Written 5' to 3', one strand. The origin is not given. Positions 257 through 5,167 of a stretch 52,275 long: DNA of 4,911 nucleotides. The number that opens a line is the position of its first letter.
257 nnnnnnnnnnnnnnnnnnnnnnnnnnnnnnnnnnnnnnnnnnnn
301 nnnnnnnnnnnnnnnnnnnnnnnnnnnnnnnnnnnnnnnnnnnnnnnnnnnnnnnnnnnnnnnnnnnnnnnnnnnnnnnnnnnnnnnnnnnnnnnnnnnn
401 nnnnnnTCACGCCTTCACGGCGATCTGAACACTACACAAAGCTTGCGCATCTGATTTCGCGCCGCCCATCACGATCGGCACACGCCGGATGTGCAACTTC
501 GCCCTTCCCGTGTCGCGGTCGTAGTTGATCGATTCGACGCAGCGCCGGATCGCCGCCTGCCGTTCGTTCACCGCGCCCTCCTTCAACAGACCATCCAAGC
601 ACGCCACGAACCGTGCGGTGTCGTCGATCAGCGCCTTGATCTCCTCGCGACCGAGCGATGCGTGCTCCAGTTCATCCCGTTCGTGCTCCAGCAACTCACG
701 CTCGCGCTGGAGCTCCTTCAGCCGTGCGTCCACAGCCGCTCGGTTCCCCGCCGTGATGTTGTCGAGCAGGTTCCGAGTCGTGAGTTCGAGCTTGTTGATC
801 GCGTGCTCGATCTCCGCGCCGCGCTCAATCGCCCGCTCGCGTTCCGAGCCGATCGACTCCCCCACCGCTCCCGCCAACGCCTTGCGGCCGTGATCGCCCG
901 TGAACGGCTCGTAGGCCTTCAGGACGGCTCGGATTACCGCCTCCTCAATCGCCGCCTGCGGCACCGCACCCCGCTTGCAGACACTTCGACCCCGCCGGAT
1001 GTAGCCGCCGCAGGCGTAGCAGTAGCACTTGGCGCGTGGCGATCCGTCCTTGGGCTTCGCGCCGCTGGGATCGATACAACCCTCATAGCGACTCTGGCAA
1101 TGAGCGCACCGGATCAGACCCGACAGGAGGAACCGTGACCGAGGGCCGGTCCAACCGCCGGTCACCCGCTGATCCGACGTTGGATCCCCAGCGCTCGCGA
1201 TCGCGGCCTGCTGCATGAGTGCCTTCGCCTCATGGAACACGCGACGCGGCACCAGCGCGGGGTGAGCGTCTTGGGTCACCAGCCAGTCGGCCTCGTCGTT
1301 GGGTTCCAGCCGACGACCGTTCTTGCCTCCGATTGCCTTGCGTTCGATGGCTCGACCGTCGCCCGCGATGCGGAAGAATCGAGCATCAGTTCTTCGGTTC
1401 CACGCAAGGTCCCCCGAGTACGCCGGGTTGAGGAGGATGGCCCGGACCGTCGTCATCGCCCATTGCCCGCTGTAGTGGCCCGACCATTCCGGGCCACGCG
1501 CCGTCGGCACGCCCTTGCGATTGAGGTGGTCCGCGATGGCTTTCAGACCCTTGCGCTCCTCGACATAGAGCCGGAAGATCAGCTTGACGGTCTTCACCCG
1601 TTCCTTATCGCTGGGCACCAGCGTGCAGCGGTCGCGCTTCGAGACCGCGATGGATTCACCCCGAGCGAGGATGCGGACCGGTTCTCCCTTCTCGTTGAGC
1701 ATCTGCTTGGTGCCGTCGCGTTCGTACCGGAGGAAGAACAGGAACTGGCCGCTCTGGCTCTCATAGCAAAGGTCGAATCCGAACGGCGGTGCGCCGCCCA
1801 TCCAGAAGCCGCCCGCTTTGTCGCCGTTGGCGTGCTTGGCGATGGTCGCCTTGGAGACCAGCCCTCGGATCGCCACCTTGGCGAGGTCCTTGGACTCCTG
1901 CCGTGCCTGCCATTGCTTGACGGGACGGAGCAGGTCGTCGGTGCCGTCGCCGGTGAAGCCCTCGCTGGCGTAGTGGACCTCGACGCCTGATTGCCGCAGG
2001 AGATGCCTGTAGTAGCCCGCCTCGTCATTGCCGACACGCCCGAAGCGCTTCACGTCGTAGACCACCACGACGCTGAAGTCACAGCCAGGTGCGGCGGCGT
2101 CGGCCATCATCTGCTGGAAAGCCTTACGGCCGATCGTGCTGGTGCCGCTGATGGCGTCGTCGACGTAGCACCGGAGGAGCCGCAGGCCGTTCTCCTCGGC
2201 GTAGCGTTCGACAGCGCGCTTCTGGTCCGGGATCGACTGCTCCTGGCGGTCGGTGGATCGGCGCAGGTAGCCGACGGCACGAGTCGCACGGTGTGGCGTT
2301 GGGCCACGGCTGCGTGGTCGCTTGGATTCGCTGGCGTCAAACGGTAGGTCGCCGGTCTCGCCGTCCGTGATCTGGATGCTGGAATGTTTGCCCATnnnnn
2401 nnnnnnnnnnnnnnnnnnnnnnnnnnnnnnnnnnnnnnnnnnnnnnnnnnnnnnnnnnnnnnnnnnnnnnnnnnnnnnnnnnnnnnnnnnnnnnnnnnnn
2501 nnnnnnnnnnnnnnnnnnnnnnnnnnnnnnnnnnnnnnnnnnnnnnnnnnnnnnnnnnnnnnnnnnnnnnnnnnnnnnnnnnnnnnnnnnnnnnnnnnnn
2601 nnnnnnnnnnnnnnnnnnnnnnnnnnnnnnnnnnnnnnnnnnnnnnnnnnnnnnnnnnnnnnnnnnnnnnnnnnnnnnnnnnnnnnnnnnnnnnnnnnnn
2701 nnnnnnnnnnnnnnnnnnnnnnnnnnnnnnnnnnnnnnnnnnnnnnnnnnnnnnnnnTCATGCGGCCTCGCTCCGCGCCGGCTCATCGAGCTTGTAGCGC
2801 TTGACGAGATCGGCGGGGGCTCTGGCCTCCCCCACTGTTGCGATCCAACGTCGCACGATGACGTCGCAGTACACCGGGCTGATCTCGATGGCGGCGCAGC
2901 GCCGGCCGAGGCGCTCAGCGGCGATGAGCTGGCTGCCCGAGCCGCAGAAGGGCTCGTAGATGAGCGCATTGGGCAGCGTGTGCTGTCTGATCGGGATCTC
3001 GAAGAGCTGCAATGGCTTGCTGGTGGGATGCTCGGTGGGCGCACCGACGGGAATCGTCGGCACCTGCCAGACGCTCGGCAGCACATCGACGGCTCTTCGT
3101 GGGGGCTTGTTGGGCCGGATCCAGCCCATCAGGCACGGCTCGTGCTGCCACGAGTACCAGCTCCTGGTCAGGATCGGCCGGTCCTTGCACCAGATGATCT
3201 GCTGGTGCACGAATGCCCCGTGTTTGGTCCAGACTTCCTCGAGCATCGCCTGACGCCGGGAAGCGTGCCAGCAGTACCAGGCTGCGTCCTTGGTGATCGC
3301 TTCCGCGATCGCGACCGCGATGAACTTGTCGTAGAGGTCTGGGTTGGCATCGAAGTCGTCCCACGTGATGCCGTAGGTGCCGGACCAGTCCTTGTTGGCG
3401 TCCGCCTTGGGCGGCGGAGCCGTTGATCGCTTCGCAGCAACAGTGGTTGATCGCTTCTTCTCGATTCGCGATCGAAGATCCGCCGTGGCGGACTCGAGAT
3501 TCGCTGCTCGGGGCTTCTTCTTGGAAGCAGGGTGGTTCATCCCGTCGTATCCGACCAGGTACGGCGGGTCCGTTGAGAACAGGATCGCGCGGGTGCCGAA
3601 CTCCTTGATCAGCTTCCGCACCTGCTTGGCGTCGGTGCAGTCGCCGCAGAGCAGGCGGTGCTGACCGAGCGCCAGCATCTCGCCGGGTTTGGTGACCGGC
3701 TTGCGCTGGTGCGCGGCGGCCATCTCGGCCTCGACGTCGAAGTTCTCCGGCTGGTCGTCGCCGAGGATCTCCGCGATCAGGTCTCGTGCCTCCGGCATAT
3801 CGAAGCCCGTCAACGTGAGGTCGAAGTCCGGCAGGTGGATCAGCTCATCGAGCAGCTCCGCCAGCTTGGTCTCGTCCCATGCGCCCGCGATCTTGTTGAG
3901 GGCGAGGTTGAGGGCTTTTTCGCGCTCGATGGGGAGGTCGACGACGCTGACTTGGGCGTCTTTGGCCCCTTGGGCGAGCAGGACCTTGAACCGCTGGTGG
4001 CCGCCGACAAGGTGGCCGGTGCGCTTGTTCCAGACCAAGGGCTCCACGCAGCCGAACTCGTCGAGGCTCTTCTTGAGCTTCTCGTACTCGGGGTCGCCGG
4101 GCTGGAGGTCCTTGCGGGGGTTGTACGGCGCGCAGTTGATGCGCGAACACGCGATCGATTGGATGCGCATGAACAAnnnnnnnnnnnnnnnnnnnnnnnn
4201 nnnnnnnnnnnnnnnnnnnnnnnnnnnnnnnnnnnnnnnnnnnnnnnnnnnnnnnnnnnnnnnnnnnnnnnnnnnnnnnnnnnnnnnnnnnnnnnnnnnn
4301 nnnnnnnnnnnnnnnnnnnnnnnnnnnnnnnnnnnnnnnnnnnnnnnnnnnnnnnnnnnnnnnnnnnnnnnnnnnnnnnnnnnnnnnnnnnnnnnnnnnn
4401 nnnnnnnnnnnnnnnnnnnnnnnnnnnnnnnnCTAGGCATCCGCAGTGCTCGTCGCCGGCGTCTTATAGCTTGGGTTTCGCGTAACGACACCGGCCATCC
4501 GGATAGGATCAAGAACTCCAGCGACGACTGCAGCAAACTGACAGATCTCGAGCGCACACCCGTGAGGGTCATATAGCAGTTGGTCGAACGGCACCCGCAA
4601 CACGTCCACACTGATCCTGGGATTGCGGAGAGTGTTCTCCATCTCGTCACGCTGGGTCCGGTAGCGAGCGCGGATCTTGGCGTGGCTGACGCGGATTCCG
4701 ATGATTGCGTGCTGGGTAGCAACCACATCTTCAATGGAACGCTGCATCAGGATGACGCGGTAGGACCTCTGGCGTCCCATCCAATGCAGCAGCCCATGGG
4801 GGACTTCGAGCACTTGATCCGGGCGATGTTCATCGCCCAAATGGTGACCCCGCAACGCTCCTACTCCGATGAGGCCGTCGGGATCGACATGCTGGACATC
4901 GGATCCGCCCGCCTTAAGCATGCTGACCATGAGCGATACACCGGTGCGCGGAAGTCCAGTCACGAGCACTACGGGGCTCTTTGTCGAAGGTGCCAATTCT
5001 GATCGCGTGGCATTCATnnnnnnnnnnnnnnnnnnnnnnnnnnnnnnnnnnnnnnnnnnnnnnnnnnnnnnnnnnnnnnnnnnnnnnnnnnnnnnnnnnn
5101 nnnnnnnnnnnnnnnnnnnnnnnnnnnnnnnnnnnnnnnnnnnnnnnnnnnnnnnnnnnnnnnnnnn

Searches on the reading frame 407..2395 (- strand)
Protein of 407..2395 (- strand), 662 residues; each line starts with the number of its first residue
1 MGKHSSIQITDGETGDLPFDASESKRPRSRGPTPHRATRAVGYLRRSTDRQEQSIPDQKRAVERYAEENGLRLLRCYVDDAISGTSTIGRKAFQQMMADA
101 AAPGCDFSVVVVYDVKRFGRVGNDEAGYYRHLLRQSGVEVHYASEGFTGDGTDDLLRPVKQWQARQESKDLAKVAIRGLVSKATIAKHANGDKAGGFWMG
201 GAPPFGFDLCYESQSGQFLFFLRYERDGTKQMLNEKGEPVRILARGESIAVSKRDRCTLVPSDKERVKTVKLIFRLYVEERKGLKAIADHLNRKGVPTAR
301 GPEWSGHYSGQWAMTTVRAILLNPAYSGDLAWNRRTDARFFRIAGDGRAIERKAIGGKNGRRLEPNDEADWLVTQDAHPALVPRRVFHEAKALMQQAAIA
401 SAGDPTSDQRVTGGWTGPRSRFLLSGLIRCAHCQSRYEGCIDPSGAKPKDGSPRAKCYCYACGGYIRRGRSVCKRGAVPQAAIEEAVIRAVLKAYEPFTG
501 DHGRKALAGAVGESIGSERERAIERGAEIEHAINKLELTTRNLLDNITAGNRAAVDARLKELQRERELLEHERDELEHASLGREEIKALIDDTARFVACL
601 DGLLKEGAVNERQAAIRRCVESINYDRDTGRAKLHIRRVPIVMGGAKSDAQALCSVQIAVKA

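Call 10: search_protein_families(library=pfam, proteins=[window:407-2395:-])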
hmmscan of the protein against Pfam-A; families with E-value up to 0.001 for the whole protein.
window:407-2395:- (662 aa): 3 families
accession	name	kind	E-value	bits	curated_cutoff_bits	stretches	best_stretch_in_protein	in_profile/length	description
PF00239.26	Resolvase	-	8.2e-23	81.6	23.3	1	40-183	1-140/145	Resolvase, N terminal domain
PF07508.19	Recombinase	-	7.7e-20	71.5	21.1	1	265-395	2-100/102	Recombinase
PF13408.12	Zn_ribbon_recom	-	1.3e-10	41.9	25.3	1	423-491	1-57/58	Recombinase zinc beta ribbon domain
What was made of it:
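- On LSR attachment site (the hairpin itself as the site): ORF at 407-2395 (-) with Resolvase + Recombinase + Zn_ribbon_recom domains (call 10).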

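Call 16: find_homologous_proteins(query=window:407-2395:-, max_evalue=1e-30)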
Query window:407-2395:- (662 aa): 786 proteins with E <= 1e-30 among 8000 candidates; the best 120 are listed.
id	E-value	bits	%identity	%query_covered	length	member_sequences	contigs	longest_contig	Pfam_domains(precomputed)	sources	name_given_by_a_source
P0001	0.0e+0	1506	100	100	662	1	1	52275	PF07508.20,PF00239.27,PF13408.13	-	-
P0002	3.3e-294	996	66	100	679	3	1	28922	PF07508.20,PF00239.27,PF13408.13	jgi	-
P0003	5.7e-269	912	63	99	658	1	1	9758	PF07508.20,PF00239.27,PF13408.13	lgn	-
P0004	5.5e-238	810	59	94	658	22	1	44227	PF07508.20,PF00239.27,PF13408.13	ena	-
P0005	1.1e-227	776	58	92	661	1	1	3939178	PF07508.20,PF00239.27,PF13408.13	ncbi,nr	ncbi:MAG: recombinase family protein [Phycisphaerales bacterium]|nr:MAG: recombinase family protein 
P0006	8.3e-227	773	58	94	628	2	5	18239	PF07508.20,PF00239.27,PF13408.13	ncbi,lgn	-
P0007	2.8e-223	761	56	91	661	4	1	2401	PF07508.20,PF00239.27,PF13408.13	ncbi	-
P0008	4.0e-219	748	57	93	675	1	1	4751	PF07508.20,PF00239.27,PF13408.13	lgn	-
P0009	1.3e-218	746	57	93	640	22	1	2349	PF07508.20,PF00239.27,PF13408.13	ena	-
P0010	1.5e-218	746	54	94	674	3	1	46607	PF07508.20,PF00239.27,PF13408.13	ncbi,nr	ncbi:MAG: recombinase family protein [Planctomycetes bacterium]|nr:recombinase family protein [Planc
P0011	5.0e-215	734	57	92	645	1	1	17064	PF07508.20,PF00239.27,PF13408.13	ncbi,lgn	-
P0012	3.5e-213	728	56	95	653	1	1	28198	PF07508.20,PF00239.27,PF13408.13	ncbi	-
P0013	8.0e-213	727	55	92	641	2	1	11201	PF07508.20,PF00239.27,PF13408.13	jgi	jgi:DNA invertase Pin-like site-specific DNA recombinase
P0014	9.9e-213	727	56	94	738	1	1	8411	PF07508.20,PF00239.27,PF13408.13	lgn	-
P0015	1.8e-212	726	56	94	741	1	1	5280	PF07508.20,PF00239.27,PF13408.13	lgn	-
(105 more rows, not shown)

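Call 18: find_related_loci(query=A2, collection=genome_contigs, flank=3000)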
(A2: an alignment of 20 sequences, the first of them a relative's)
Query A2 (662 aa) in genome_contigs; peptide patterns used: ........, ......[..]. (x = any residue, [..] = any of these).
252 stretches matched a pattern; 190 encode a relative of the query (tblastn E <= 1e-3); the best 80 are kept; 80 distinct loci.
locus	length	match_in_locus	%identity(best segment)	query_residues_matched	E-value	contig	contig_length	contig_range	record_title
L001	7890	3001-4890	59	27-658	0e+0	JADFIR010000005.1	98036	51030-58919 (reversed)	MAG: Planctomycetota bacterium isolate B3D1T2 B3D1T2_NODE23, whole genome shotgun sequence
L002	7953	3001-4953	57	4-658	0e+0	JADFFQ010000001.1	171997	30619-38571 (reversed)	MAG: Planctomycetota bacterium isolate B28T1B8 B28T1B8_NODE74, whole genome shotgun sequence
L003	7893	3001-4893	58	13-645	0e+0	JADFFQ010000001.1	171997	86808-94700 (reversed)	MAG: Planctomycetota bacterium isolate B28T1B8 B28T1B8_NODE74, whole genome shotgun sequence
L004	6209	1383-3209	60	36-645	0e+0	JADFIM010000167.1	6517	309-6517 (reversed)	MAG: Planctomycetota bacterium isolate B39T1B5 B39T1B5_NODE18864, whole genome shotgun sequence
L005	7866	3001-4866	58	36-658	0e+0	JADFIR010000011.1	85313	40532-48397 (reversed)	MAG: Planctomycetota bacterium isolate B3D1T2 B3D1T2_NODE36, whole genome shotgun sequence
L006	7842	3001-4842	58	36-644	0e+0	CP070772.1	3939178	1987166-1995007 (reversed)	MAG: Phycisphaerales bacterium isolate bin220 chromosome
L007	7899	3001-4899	53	21-658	0e+0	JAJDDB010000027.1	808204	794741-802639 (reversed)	MAG: Phycisphaerales bacterium isolate OFTM33 OFTM33_26, whole genome shotgun sequence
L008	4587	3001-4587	62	36-565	0e+0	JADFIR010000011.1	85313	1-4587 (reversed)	MAG: Planctomycetota bacterium isolate B3D1T2 B3D1T2_NODE36, whole genome shotgun sequence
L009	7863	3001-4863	56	30-661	0e+0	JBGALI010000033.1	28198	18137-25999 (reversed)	MAG: Phycisphaerales bacterium isolate MAG_AAO_H125.64 AAOH125-64_opera_contig_3441, whole genome shotgun sequence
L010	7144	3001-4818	57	37-645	0e+0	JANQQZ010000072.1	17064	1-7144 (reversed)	MAG: Phycisphaerales bacterium isolate IP29b_bin.42 k99_3325014, whole genome shotgun sequence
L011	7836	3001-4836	55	40-645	0e+0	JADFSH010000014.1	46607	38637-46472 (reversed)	MAG: Planctomycetota bacterium isolate B90T1L10 B90T1L10_NODE695, whole genome shotgun sequence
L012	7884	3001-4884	53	40-660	0e+0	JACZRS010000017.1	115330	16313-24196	MAG: Planctomycetota bacterium isolate B104T1B8 B104T1B8_NODE176, whole genome shotgun sequence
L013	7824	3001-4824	56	32-641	0e+0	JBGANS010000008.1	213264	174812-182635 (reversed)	MAG: Phycisphaerales bacterium isolate MAG_MBR_H10.70 MBRH10-70_opera_contig_258, whole genome shotgun sequence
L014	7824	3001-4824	51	30-656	0e+0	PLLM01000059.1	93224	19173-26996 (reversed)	MAG: Phycisphaerales bacterium isolate fen_1362 73.20120800_E3X.35_contig_1908, whole genome shotgun sequence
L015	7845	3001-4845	51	30-659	0e+0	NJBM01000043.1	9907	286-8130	MAG: Planctomycetes bacterium B3_Pla 6676, whole genome shotgun sequence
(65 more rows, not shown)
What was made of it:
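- There are 786 LSR homologues at E <= 1e-30, mostly from Planctomycetota and Phycisphaerae MAGs (calls 16, 18).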

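Call 25: find_encoding_contigs(protein=P0002, flank=10000, max_places=3)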
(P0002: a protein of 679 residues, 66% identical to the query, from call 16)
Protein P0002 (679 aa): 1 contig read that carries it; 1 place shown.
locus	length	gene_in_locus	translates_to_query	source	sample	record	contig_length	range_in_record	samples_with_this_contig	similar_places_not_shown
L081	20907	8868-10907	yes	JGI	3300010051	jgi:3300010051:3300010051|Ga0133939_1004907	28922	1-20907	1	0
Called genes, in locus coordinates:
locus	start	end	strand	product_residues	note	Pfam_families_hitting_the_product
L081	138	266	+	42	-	-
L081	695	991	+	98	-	-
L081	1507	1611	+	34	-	-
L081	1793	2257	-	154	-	-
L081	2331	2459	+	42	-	-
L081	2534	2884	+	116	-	-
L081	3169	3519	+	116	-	-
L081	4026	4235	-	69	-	-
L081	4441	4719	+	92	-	-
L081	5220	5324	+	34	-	-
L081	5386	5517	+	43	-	-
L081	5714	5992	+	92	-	-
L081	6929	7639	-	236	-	-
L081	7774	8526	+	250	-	PF08378:NERD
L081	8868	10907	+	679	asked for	PF00239:Resolvase, PF07508:Recombinase, PF13408:Zn_ribbon_recom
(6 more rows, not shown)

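Call 26: find_encoding_contigs(protein=P0003, flank=10000, max_places=3)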
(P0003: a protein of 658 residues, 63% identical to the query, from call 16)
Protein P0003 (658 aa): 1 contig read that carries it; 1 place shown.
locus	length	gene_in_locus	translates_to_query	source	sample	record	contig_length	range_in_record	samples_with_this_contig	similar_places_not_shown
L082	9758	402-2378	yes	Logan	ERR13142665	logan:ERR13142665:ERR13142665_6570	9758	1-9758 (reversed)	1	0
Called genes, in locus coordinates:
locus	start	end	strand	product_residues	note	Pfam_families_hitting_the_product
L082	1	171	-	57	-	?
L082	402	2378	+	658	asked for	PF00239:Resolvase, PF07508:Recombinase, PF13408:Zn_ribbon_recom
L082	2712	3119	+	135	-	-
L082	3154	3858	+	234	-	PF01048:PNP_UDP_1 (weak)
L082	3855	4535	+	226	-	PF01467:CTP_transf_like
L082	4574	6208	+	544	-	PF00919:UPF0004, PF04055:Radical_SAM, PF18693:TRAM_2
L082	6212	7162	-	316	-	-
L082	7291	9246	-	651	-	-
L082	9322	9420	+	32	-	-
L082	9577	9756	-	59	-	?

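Call 27: find_encoding_contigs(protein=P0004, flank=10000, max_places=3)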
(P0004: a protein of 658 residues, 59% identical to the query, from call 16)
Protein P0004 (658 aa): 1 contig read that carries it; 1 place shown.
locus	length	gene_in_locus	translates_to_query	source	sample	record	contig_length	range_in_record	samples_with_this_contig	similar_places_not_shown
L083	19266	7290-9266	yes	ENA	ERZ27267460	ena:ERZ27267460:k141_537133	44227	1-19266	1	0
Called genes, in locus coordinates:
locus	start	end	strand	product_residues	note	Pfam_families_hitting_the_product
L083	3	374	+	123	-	PF18755:RAMA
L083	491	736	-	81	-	PF13560:HTH_31, PF01381:HTH_3 (weak)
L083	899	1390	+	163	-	-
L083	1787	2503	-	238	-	-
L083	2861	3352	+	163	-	-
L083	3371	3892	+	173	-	-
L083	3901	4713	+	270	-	PF01555:N6_N4_Mtase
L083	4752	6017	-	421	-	PF04055:Radical_SAM (weak)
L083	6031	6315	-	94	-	-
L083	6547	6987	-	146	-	-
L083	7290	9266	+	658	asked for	PF00239:Resolvase, PF07508:Recombinase, PF13408:Zn_ribbon_recom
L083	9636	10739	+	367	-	PF14350:Beta_protein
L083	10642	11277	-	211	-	PF26915:Phage_P4_cII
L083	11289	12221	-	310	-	PF12760:Zn_ribbon_IS1595, PF12762:DDE_Tnp_IS1595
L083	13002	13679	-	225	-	-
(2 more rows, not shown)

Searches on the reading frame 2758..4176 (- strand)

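Call 10: search_protein_families(library=pfam, proteins=[window:2758-4176:-])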
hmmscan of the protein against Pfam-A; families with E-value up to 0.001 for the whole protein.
window:2758-4176:- (472 aa): 1 family
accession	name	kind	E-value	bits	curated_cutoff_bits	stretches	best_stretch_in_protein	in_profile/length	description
PF01555.25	N6_N4_Mtase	-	3.3e-15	57.1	26.7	1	201-441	5-220/221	DNA methylase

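Call 62: search_protein_families(library=padloc, proteins=[window:2758-4176:-], max_evalue=0.001)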
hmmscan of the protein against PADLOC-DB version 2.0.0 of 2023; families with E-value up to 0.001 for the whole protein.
window:2758-4176:- (472 aa): 29 families (the best 25 are shown)
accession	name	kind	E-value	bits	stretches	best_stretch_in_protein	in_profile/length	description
PDLC03229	MTase_II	-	1.2e-92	309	2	3-224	8-226/436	Type II methyltransferase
PDLC03371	MTase_II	-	6.3e-21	73.1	1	199-444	32-252/260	Type II methyltransferase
PDLC03228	MTase_II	-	4.4e-16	57.4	1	283-451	48-212/227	Type II methyltransferase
PDLC03299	MTase_II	-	5.3e-12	43.8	1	367-447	178-261/296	Type II methyltransferase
PDLC03320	MTase_II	-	1.3e-10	38.9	1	381-448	211-278/289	Type II methyltransferase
PDLC03353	MTase_II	-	1.9e-10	38.7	1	368-444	174-250/260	Type II methyltransferase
PDLC03387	MTase_II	-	1.9e-10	38.4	1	368-445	201-276/289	Type II methyltransferase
PDLC03265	MTase_II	-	5.9e-10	37.1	1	369-443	254-327/333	Type II methyltransferase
PDLC03339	MTase_II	-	6.1e-10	36.4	1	366-443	191-270/399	Type II methyltransferase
PDLC03308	MTase_II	-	8.5e-10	36.2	1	311-449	260-400/419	Type II methyltransferase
PDLC03354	MTase_II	-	6.1e-08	30.1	1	382-445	320-383/425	Type II methyltransferase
PDLC03246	MTase_II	-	3.6e-07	27.6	1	381-442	303-364/376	Type II methyltransferase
PDLC03321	MTase_II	-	3.8e-07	27.6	1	273-444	74-242/245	Type II methyltransferase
PDLC03279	MTase_II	-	1.2e-06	25.1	1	366-439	506-579/587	Type II methyltransferase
PDLC03216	MTase_II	-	1.7e-06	25.3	1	383-445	194-256/364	Type II methyltransferase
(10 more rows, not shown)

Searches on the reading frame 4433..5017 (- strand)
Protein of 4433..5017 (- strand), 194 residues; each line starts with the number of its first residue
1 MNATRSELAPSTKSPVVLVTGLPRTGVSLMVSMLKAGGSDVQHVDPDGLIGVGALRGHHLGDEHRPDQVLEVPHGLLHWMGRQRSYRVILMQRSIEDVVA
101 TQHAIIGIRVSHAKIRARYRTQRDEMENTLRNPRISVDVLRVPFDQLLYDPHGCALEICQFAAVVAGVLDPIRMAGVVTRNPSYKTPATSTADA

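Call 10: search_protein_families(library=pfam, proteins=[window:4433-5017:-])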
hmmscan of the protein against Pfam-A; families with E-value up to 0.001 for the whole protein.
window:4433-5017:- (194 aa): 1 family
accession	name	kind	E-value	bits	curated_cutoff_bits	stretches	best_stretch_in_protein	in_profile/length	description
PF13469.12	Sulfotransfer_3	-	0.00049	20.8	27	0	15-43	1-22/216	Sulfotransferase family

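Call 62: search_protein_families(library=padloc, proteins=[window:4433-5017:-], max_evalue=0.001)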
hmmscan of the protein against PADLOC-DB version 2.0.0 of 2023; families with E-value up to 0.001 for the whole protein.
window:4433-5017:- (194 aa): 0 families
